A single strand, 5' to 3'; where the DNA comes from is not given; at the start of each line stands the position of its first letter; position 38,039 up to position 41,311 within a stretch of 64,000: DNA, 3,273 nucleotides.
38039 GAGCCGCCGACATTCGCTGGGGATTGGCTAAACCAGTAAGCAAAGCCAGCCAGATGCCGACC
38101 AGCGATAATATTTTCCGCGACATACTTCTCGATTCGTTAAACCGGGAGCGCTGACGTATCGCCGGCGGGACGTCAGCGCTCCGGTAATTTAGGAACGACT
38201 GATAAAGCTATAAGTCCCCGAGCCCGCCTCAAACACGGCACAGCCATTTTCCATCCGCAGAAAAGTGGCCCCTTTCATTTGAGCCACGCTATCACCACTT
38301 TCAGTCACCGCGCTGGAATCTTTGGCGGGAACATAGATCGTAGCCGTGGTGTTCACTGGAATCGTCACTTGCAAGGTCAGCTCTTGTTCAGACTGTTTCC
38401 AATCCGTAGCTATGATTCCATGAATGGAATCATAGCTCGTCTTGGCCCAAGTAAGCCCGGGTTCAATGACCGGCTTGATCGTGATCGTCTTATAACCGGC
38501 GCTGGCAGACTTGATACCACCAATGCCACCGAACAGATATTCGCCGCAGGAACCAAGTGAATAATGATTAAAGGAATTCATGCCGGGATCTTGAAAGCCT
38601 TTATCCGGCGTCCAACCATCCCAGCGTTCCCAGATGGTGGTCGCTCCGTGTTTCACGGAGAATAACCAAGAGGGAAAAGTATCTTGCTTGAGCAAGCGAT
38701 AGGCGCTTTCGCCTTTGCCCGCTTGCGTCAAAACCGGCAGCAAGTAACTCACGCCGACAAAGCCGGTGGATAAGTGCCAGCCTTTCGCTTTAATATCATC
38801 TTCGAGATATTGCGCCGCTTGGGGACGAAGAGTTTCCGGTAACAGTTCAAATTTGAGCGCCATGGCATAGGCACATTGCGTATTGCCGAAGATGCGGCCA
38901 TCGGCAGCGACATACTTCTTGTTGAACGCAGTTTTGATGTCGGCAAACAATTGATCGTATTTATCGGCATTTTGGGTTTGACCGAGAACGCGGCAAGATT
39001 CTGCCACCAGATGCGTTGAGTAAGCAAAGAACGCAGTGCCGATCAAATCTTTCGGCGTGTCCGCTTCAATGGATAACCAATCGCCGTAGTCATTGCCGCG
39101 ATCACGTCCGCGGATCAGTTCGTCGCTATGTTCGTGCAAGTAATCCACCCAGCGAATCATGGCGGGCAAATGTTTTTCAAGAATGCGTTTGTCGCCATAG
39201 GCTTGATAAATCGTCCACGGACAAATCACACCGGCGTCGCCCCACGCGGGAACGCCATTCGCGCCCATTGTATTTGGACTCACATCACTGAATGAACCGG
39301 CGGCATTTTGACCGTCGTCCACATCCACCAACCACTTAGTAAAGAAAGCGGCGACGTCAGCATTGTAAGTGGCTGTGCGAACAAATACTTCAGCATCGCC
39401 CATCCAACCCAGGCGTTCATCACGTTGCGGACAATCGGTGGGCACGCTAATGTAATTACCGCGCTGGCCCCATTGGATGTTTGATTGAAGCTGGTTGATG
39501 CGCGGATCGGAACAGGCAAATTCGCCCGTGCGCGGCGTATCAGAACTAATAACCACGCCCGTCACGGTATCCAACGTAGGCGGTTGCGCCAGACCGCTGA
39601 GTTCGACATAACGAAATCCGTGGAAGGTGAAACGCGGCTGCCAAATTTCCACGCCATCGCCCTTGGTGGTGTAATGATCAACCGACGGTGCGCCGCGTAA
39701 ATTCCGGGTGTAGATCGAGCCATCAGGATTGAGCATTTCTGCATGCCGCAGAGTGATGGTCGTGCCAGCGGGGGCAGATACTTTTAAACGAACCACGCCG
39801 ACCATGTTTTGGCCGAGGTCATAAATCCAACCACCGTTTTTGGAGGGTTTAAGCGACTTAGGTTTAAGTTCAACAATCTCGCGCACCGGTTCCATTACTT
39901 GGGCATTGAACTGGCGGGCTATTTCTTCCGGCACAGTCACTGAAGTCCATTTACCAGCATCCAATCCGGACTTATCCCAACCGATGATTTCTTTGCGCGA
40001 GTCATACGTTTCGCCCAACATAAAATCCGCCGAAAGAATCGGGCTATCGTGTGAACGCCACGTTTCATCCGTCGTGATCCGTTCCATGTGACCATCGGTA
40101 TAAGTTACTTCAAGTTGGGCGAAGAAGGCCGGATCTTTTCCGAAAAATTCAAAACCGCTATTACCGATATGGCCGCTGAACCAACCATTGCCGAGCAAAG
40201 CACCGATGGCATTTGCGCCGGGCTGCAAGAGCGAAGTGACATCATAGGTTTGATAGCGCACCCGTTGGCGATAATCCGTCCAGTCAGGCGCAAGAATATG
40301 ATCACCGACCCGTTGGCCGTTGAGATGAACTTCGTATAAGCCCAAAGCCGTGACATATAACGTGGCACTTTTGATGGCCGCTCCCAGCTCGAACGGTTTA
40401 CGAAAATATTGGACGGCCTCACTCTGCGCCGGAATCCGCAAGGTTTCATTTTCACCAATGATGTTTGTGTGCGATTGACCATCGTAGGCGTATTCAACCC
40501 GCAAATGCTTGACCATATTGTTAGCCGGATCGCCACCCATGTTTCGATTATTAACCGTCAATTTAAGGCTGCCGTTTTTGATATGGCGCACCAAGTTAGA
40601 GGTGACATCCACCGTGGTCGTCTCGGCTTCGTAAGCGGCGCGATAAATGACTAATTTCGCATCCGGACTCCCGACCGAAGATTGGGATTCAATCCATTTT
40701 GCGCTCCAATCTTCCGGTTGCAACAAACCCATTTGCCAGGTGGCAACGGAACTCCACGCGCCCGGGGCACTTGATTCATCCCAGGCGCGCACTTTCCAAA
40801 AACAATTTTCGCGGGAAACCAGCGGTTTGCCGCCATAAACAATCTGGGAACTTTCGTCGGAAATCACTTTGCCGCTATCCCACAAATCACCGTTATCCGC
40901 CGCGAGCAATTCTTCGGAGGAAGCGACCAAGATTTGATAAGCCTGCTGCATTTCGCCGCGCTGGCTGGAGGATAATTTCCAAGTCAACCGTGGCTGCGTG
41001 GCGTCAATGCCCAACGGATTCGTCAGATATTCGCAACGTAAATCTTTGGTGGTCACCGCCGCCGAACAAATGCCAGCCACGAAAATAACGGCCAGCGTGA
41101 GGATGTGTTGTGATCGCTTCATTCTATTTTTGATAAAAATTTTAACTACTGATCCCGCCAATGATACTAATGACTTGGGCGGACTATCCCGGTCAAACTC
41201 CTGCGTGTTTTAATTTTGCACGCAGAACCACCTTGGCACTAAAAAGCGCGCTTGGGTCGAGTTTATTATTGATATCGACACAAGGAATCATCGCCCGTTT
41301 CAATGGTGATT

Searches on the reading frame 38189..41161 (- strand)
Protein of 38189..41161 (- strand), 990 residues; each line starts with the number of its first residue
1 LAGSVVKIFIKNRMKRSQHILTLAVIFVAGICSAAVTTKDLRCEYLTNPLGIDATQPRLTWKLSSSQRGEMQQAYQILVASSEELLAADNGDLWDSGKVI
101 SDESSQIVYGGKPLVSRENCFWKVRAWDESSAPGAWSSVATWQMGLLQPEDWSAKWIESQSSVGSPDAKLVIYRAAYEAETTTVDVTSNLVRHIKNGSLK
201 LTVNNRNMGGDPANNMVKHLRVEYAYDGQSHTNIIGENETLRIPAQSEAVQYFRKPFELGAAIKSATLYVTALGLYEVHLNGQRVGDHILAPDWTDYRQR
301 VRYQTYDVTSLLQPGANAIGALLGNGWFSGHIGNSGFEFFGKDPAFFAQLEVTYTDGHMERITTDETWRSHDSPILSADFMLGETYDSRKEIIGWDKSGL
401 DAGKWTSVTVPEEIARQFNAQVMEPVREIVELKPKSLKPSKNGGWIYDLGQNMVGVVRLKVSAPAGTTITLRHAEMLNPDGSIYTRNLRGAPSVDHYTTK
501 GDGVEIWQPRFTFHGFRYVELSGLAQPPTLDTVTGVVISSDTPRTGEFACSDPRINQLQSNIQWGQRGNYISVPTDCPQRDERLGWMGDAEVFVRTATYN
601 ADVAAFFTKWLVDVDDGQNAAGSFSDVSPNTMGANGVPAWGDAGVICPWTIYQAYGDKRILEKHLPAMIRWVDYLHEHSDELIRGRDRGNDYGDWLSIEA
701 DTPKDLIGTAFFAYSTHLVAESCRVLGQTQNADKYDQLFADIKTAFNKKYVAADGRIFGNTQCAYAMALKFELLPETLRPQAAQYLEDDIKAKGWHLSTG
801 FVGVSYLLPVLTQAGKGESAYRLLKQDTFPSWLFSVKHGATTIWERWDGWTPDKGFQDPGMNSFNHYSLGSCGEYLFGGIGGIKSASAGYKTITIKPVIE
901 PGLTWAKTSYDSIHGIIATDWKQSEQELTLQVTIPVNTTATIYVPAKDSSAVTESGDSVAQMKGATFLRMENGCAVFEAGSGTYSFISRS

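Call 64: search_protein_families(library=pfam, proteins=[window:38189-41161:-], max_evalue=0.00001)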
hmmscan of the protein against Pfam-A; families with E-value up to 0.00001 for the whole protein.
window:38189-41161:- (990 aa): 6 families
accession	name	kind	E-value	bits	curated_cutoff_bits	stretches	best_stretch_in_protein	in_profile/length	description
PF17389.8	Bac_rhamnosid6H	-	8.4e-119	397.2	24.5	1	544-877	2-336/339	Bacterial alpha-L-rhamnosidase 6 hairpin glycosidase domain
PF08531.16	Bac_rhamnosid_N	-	3.2e-60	203.3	25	1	262-428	2-170/172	Alpha-L-rhamnosidase N-terminal domain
PF25788.1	Ig_Rha78A_N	-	4.3e-39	133.5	27.4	1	39-148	2-105/105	Rha78A-like, N-terminal immunoglobulin domain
PF05592.18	Bac_rhamnosid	-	1.6e-34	118.3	22.2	1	441-538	4-101/102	Bacterial alpha-L-rhamnosidase concanavalin-like domain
PF17390.7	Bac_rhamnosid_C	-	6.8e-23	80.7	22.1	1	882-955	1-74/78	Bacterial alpha-L-rhamnosidase C-terminal domain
PF11875.14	DnaJ-like_C11_C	-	2.2e-07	31.2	27.1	1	178-244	62-132/132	DnaJ-like protein C11, C-terminal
